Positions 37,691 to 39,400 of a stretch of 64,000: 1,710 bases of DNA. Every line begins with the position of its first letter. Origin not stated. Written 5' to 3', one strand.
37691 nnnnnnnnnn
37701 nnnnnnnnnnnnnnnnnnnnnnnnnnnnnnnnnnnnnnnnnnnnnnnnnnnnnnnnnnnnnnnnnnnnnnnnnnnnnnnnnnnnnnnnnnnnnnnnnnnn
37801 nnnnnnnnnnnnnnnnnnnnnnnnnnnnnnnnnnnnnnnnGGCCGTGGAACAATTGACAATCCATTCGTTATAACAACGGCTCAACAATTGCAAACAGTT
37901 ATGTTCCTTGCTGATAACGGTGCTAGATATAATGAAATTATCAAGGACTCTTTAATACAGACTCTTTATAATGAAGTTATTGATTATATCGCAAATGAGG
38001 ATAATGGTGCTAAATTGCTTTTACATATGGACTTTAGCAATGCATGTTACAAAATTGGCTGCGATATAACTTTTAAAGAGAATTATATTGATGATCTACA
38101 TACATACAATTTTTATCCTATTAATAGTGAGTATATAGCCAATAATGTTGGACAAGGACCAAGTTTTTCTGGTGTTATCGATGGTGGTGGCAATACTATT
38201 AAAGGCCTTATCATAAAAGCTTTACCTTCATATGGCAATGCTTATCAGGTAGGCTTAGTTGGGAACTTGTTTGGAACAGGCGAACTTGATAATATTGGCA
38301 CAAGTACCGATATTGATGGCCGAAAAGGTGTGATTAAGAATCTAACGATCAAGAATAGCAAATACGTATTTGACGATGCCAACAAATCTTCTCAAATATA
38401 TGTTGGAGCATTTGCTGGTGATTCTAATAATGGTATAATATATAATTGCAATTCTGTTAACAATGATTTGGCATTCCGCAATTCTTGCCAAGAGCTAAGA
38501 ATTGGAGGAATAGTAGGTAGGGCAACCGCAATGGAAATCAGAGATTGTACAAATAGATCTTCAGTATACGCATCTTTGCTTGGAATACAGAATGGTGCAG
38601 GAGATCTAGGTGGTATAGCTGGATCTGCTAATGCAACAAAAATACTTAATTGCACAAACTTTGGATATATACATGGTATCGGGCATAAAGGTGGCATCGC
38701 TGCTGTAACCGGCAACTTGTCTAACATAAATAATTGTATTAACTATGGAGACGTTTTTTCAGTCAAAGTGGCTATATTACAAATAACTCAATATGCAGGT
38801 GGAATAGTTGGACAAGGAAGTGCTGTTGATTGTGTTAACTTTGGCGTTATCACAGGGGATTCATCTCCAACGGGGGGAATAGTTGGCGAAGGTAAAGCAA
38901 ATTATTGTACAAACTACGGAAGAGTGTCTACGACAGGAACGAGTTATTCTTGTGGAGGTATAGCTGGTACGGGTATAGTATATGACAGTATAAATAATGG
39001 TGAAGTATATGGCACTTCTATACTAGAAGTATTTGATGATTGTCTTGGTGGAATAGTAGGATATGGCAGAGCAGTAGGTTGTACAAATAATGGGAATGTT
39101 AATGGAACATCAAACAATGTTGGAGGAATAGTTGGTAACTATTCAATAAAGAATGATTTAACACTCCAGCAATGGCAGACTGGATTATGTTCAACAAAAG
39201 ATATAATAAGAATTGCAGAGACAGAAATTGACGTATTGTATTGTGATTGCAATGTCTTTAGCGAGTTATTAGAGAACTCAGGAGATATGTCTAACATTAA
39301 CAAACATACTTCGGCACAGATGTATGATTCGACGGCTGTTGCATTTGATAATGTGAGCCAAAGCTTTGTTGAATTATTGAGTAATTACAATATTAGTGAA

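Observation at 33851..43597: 3,248-aa five-module GLUG/beta-helix-type surface giant inserted between the rplM-rpsI operon and trxB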

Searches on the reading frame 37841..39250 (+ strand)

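Call 18: search_protein_families(library=pfam, proteins=[window:37841-39250:+], max_evalue=5)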
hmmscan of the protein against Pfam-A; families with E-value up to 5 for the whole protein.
window:37841-39250:+ (470 aa): 1 family
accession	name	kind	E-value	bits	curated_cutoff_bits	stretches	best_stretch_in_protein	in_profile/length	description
PF07581.17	Glug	-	0.019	15.8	20.5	2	220-242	4-27/28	The GLUG motif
